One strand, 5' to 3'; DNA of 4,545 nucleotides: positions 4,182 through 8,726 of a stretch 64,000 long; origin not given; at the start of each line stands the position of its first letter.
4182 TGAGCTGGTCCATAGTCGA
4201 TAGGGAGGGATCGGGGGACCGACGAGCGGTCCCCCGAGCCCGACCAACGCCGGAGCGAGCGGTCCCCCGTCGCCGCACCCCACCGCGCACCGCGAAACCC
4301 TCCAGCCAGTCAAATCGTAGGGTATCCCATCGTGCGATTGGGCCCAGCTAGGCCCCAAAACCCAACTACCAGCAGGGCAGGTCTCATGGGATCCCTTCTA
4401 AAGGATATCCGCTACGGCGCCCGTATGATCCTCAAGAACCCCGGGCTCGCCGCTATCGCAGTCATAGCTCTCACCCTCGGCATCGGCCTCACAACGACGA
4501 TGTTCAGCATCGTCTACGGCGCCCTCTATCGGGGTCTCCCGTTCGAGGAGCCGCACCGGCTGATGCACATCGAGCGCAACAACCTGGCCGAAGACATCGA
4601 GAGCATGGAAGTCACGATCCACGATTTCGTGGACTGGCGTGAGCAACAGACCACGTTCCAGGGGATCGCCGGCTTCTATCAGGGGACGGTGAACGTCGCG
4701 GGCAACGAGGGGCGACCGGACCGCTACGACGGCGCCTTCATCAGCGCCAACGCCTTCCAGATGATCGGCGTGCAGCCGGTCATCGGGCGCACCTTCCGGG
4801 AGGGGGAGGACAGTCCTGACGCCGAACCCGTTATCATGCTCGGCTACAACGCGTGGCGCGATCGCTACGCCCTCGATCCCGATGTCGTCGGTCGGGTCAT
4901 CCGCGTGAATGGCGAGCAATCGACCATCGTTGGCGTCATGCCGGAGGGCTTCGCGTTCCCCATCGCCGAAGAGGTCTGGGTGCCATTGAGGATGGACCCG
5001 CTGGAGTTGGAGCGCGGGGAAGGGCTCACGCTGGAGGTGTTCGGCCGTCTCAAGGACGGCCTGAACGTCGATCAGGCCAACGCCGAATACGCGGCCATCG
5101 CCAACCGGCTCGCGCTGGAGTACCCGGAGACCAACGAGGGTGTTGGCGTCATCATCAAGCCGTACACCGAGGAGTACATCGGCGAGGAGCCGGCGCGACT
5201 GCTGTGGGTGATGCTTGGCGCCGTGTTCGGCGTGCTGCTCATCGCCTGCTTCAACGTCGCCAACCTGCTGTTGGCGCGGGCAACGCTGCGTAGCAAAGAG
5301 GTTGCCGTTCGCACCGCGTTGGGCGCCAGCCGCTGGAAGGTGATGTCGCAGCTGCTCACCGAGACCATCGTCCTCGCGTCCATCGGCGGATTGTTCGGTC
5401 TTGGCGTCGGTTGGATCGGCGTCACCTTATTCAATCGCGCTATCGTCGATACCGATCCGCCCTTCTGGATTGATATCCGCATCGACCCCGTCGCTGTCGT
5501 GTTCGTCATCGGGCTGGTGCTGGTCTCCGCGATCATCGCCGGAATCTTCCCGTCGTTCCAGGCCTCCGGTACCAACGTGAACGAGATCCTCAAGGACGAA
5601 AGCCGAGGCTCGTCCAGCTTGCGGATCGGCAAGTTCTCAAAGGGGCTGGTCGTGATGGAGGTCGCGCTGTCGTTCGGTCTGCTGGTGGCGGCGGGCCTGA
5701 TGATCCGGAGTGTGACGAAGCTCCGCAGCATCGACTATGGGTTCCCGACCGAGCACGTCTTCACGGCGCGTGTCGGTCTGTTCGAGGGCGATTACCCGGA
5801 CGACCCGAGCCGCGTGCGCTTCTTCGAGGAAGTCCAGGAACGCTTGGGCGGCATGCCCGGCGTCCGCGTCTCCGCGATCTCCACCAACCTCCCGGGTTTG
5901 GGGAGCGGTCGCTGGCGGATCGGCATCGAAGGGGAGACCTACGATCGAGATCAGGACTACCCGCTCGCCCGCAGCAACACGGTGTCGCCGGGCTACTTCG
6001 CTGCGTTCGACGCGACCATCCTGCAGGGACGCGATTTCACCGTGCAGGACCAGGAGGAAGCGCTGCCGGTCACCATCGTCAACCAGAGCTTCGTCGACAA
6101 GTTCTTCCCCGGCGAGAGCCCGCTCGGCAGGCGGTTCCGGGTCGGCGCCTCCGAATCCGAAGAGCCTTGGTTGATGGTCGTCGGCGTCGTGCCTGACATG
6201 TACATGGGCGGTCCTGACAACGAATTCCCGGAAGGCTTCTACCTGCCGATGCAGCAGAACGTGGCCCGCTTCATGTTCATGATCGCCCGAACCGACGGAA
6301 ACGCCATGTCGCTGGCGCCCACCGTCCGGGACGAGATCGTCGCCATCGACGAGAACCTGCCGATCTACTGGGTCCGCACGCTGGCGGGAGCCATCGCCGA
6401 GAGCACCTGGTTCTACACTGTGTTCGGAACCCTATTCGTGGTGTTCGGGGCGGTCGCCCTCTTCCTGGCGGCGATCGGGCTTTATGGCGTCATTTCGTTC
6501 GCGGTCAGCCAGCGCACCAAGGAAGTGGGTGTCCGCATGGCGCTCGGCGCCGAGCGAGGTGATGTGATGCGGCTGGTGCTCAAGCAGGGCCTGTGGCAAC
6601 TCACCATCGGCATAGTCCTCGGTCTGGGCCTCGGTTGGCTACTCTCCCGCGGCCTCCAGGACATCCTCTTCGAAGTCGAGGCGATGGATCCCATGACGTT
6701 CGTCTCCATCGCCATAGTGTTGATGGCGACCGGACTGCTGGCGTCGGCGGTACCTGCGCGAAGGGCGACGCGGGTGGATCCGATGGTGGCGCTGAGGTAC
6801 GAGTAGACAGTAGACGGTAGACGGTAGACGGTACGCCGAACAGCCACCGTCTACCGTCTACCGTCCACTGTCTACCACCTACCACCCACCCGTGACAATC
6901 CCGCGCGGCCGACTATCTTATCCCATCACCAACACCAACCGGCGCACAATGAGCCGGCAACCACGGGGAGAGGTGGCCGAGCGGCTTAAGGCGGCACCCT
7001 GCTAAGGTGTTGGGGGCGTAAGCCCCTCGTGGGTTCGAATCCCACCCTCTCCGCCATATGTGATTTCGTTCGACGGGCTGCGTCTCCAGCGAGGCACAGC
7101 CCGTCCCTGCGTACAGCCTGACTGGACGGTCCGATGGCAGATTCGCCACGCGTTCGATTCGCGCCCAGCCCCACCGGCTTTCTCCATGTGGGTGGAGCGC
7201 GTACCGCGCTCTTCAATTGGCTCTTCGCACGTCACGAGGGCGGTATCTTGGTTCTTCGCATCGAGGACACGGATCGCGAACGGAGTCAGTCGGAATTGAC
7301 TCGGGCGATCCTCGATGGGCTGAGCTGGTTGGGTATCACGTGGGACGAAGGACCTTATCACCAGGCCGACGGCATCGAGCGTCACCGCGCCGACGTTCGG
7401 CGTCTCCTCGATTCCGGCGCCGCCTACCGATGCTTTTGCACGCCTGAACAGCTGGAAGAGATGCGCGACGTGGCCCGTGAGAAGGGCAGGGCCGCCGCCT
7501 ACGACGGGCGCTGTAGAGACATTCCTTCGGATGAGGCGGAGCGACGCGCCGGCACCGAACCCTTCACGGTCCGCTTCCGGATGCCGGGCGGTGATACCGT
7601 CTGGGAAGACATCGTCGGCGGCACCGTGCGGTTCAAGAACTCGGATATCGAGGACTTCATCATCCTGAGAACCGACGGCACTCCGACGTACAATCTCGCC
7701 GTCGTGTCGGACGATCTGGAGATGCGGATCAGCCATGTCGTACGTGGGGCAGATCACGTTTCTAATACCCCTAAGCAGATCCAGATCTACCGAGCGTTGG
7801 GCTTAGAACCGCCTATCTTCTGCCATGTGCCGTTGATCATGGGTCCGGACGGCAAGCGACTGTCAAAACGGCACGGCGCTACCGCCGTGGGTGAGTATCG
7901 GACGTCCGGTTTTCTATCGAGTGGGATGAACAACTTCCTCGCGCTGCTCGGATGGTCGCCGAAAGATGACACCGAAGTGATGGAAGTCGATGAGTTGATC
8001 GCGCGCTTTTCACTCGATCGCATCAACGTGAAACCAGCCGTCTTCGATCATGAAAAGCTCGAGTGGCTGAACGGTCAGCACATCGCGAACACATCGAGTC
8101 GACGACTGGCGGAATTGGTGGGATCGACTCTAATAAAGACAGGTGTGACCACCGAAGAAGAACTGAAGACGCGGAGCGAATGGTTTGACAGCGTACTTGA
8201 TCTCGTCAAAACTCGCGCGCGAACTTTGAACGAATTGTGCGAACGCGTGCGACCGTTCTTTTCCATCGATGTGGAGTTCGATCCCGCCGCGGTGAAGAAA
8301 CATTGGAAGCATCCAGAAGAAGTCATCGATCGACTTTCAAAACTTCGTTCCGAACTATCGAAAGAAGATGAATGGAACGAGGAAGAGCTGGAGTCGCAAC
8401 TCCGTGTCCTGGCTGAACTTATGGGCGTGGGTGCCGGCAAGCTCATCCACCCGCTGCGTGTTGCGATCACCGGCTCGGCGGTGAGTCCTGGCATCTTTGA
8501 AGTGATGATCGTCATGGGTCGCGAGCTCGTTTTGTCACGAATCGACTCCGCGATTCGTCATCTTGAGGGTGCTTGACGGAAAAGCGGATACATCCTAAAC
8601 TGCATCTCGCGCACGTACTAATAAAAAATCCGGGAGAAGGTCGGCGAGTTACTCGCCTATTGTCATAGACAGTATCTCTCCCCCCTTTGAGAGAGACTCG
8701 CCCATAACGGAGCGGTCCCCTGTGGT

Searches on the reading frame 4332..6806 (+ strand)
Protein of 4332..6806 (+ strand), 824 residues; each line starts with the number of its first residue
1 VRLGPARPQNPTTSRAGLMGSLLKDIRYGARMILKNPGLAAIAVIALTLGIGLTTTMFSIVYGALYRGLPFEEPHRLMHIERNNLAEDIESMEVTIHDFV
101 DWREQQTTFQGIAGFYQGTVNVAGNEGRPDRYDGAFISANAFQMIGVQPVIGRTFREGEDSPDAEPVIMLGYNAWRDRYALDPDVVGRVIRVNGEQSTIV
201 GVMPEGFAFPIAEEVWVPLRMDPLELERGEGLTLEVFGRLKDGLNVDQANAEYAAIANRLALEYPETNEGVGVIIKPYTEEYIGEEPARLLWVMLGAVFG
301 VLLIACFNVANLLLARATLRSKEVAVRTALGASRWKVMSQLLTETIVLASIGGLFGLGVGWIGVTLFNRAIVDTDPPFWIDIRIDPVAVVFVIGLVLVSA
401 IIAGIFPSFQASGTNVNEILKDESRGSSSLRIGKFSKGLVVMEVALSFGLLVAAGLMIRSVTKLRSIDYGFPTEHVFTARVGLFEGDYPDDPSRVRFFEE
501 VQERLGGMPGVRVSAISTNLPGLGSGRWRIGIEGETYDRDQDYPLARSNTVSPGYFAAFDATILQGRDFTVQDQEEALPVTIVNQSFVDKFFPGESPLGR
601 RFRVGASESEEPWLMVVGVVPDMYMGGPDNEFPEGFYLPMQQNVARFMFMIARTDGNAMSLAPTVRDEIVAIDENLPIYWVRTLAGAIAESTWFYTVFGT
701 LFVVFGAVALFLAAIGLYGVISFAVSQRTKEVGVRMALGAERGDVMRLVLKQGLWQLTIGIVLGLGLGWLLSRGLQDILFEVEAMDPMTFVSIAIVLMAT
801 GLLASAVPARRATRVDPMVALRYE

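Call 58: search_protein_families(library=pfam, proteins=[window:4332-6806:+], max_evalue=0.00001)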
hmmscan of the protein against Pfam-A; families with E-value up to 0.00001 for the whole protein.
window:4332-6806:+ (824 aa): 2 families
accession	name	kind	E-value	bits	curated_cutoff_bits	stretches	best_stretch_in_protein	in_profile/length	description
PF12704.14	MacB_PCD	-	3.2e-37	129.3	27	2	41-252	2-203/207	MacB-like periplasmic core domain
PF02687.27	FtsX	-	1.2e-32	113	25.5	2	704-817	2-120/120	FtsX-like permease C-terminal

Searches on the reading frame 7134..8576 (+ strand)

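Call 18: search_protein_families(library=ncbifam, proteins=[window:7134-8576:+], max_evalue=0.00001)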
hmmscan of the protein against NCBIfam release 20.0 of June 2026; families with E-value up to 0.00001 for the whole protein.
window:7134-8576:+ (480 aa): 10 families
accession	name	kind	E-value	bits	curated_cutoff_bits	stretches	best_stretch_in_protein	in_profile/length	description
TIGR00464.1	gltX_bact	equivalog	2.3e-157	524.7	289.95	1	6-474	3-468/470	glutamate--tRNA ligase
TIGR03838.1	queuosine_YadB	equivalog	1.1e-73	247.9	276.7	1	7-287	3-270/272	tRNA glutamyl-Q(34) synthetase GluQRS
NF004315.1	PRK05710.1-4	equivalog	5.7e-72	242.4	250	1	8-261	2-266/274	tRNA glutamyl-Q(34) synthetase GluQRS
NF004314.0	PRK05710.1-3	equivalog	1.6e-68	231.3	256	1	5-291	7-277/297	tRNA glutamyl-Q(34) synthetase GluQRS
NF004313.0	PRK05710.1-2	equivalog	1e-54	185.8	380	1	6-263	6-262/299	tRNA glutamyl-Q(34) synthetase GluQRS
NF004312.0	PRK05710.1-1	equivalog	4e-41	141.4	453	1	8-254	17-248/306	tRNA glutamyl-Q(34) synthetase GluQRS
NF003169.0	PRK04156.1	equivalog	5e-35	121.2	516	2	6-115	103-213/567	glutamate--tRNA ligase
TIGR00463.1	gltX_arch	equivalog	2e-32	112.4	401.75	1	7-234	96-321/560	glutamate--tRNA ligase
NF011291.0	PRK14703.1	equivalog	1.3e-20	73.3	681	1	7-127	34-154/769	glutamine--tRNA ligase/YqeY domain fusion protein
TIGR00440.1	glnS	equivalog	5.1e-18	65.2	425.8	1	6-126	2-122/524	glutamine--tRNA ligase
